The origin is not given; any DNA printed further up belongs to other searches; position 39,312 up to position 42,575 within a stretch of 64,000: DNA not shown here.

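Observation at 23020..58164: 35-kb supercluster reads as an anaerobe-style catabolic island for a hydrophobic (isoprenoid-like) substrate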

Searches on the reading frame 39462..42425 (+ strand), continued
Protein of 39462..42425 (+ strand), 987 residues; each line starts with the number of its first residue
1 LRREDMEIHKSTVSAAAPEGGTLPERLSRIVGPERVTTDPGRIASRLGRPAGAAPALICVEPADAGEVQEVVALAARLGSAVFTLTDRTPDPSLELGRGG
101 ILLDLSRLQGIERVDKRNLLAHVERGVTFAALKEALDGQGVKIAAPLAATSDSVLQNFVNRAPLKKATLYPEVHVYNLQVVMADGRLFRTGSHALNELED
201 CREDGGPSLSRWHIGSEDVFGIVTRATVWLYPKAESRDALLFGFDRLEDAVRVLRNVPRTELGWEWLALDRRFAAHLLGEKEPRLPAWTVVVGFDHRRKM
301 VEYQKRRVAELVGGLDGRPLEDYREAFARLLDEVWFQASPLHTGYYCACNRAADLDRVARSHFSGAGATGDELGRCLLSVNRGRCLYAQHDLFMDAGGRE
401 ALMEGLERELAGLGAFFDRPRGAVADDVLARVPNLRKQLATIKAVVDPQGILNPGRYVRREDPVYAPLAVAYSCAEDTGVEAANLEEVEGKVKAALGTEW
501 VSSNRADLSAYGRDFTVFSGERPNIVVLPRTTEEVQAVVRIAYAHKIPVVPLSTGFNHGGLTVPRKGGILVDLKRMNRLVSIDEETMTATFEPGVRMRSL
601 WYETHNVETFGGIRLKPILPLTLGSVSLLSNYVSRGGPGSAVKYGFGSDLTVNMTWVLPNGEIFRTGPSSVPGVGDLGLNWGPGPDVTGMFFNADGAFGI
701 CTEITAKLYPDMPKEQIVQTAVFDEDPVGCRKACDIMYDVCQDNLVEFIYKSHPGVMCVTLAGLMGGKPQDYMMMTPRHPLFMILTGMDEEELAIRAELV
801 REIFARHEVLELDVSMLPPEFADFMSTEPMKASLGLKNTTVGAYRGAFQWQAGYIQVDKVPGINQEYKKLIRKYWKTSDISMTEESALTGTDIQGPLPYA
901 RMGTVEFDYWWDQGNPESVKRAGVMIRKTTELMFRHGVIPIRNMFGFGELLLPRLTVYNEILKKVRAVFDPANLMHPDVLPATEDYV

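Call 89: fold_search(model_id=the predicted structure, library=pdb)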
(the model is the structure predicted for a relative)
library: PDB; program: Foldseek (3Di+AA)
matches with E <= 10: 583; with E <= 0.001: 311
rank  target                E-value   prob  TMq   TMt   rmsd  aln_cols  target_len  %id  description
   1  8jdv                  3.7e-24  1.00  0.40  0.82   5.1       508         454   19  Crystal structure of mLDHD in complex with 2-ketohexanoic acid (released 2023-10-18)
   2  8jdu                  2.2e-23  1.00  0.39  0.81   5.3       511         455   18  Crystal structure of mLDHD in complex with 2-ketovaleric acid (released 2023-10-18)
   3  9fge_A                3.5e-23  1.00  0.43  0.82   4.2       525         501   20  Vanillyl alcohol oxidase from Novosphingobium sp: T181D mutant in complex with vanillin (released 2025-01-15)
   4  8jdc                  4.5e-23  1.00  0.39  0.80   5.4       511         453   18  Crystal structure of mLDHD in apo form (released 2023-10-18)
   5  8jdb                  4.7e-23  1.00  0.39  0.80   5.2       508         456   19  Crystal structure of H405A mLDHD in complex with D-2-hydroxyoctanoic acid (released 2023-10-18)
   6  8jde                  6.1e-23  1.00  0.40  0.81   5.2       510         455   18  Crystal structure of mLDHD in complex with D-lactate (released 2023-10-18)
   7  8jdt                  6.7e-23  1.00  0.40  0.81   5.3       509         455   18  Crystal structure of mLDHD in complex with 2-ketobutanoic acid (released 2023-10-18)
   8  1dii_A                7.4e-23  1.00  0.40  0.74   5.1       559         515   20  CRYSTAL STRUCTURE OF P-CRESOL METHYLHYDROXYLASE AT 2.5 A RESOLUTION (released 1999-12-08)
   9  9gov_B                1.0e-22  1.00  0.44  0.80   4.0       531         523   19  4-Allyl syringol oxidase from Streptomyces cavernae: complex with Propanol syringol (released 2025-02-05)
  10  9ffk_A                1.2e-22  1.00  0.43  0.82   4.2       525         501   20  Vanillyl alcohol oxidase from Novosphingobium sp in complex with vanillyl alcohol (released 2025-01-15)
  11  8jdx                  1.3e-22  1.00  0.39  0.81   5.3       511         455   18  Crystal structure of mLDHD in complex with 2-ketoisovaleric acid (released 2023-10-18)
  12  8s7w_A                1.6e-22  1.00  0.43  0.79   4.9       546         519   18  Vanillyl-alcohol dehydrogenase from Marinicaulis flavus: P151V mutant (released 2025-01-15)
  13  9h40_C                1.9e-22  1.00  0.40  0.71   6.3       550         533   21  Pinoresinol hydroxylase from Pseudomonas sp. (released 2024-12-11)
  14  8s7r_A                2.1e-22  1.00  0.44  0.80   4.9       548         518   19  Vanillyl-alcohol dehydrogenase from Marinicaulis flavus: P151T mutant (released 2025-01-15)
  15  9h40_A                2.2e-22  1.00  0.41  0.71   6.1       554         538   21  Pinoresinol hydroxylase from Pseudomonas sp. (released 2024-12-11)
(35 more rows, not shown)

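Call 90: search_solved_structures(query=A3, max_evalue=1e-10, show_alignments=3)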
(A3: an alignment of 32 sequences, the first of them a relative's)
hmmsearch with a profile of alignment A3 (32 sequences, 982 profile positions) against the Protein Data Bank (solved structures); distinct sequences matched with E-value up to 1e-10: 42.
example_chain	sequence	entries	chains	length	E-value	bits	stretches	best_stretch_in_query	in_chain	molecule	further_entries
8jdb_A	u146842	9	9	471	1.1e-32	116.3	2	483-661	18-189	Probable D-lactate dehydrogenase, mitochondrial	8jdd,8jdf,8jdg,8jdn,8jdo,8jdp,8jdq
9h40_A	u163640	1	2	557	3.1e-32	114.8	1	474-708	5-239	p-cresol methylhydroxylase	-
8jdc_A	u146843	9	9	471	8e-32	113.4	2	483-661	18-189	Probable D-lactate dehydrogenase, mitochondrial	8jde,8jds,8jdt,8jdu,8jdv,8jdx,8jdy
1dii_A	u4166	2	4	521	2.3e-31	111.9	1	473-730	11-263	P-CRESOL METHYLHYDROXYLASE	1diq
8s7n_A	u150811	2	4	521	2.3e-31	111.9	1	474-715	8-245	Oxidoreductase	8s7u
1wve_A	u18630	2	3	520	2.5e-31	111.8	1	473-730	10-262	4-cresol dehydrogenase [hydroxylating] flavoprotein subunit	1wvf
8s7r_A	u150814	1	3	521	3.6e-31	111.3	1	474-715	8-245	Oxidoreductase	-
8s7q_A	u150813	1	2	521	5.2e-31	110.7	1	474-715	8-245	Oxidoreductase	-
8s7w_A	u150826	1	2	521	6e-31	110.5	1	474-715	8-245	Oxidoreductase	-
8s7t_A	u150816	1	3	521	1.3e-30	109.4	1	474-715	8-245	Oxidoreductase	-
8s7s_A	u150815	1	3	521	1.8e-30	109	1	474-715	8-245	Oxidoreductase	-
8s7p_A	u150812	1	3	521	2e-30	108.8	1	474-715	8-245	Oxidoreductase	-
7pbg_A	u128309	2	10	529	4e-30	107.8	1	474-723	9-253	FAD-binding oxidoreductase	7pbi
7qh2_C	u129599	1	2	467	5.7e-29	104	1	517-664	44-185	Lactate dehydrogenase (NAD(+),ferredoxin) subunit LctD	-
5fxd_A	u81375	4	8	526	3.9e-28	101.2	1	474-725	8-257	PROBABLE VANILLYL-ALCOHOL OXIDASE | EUGENOL OXIDASE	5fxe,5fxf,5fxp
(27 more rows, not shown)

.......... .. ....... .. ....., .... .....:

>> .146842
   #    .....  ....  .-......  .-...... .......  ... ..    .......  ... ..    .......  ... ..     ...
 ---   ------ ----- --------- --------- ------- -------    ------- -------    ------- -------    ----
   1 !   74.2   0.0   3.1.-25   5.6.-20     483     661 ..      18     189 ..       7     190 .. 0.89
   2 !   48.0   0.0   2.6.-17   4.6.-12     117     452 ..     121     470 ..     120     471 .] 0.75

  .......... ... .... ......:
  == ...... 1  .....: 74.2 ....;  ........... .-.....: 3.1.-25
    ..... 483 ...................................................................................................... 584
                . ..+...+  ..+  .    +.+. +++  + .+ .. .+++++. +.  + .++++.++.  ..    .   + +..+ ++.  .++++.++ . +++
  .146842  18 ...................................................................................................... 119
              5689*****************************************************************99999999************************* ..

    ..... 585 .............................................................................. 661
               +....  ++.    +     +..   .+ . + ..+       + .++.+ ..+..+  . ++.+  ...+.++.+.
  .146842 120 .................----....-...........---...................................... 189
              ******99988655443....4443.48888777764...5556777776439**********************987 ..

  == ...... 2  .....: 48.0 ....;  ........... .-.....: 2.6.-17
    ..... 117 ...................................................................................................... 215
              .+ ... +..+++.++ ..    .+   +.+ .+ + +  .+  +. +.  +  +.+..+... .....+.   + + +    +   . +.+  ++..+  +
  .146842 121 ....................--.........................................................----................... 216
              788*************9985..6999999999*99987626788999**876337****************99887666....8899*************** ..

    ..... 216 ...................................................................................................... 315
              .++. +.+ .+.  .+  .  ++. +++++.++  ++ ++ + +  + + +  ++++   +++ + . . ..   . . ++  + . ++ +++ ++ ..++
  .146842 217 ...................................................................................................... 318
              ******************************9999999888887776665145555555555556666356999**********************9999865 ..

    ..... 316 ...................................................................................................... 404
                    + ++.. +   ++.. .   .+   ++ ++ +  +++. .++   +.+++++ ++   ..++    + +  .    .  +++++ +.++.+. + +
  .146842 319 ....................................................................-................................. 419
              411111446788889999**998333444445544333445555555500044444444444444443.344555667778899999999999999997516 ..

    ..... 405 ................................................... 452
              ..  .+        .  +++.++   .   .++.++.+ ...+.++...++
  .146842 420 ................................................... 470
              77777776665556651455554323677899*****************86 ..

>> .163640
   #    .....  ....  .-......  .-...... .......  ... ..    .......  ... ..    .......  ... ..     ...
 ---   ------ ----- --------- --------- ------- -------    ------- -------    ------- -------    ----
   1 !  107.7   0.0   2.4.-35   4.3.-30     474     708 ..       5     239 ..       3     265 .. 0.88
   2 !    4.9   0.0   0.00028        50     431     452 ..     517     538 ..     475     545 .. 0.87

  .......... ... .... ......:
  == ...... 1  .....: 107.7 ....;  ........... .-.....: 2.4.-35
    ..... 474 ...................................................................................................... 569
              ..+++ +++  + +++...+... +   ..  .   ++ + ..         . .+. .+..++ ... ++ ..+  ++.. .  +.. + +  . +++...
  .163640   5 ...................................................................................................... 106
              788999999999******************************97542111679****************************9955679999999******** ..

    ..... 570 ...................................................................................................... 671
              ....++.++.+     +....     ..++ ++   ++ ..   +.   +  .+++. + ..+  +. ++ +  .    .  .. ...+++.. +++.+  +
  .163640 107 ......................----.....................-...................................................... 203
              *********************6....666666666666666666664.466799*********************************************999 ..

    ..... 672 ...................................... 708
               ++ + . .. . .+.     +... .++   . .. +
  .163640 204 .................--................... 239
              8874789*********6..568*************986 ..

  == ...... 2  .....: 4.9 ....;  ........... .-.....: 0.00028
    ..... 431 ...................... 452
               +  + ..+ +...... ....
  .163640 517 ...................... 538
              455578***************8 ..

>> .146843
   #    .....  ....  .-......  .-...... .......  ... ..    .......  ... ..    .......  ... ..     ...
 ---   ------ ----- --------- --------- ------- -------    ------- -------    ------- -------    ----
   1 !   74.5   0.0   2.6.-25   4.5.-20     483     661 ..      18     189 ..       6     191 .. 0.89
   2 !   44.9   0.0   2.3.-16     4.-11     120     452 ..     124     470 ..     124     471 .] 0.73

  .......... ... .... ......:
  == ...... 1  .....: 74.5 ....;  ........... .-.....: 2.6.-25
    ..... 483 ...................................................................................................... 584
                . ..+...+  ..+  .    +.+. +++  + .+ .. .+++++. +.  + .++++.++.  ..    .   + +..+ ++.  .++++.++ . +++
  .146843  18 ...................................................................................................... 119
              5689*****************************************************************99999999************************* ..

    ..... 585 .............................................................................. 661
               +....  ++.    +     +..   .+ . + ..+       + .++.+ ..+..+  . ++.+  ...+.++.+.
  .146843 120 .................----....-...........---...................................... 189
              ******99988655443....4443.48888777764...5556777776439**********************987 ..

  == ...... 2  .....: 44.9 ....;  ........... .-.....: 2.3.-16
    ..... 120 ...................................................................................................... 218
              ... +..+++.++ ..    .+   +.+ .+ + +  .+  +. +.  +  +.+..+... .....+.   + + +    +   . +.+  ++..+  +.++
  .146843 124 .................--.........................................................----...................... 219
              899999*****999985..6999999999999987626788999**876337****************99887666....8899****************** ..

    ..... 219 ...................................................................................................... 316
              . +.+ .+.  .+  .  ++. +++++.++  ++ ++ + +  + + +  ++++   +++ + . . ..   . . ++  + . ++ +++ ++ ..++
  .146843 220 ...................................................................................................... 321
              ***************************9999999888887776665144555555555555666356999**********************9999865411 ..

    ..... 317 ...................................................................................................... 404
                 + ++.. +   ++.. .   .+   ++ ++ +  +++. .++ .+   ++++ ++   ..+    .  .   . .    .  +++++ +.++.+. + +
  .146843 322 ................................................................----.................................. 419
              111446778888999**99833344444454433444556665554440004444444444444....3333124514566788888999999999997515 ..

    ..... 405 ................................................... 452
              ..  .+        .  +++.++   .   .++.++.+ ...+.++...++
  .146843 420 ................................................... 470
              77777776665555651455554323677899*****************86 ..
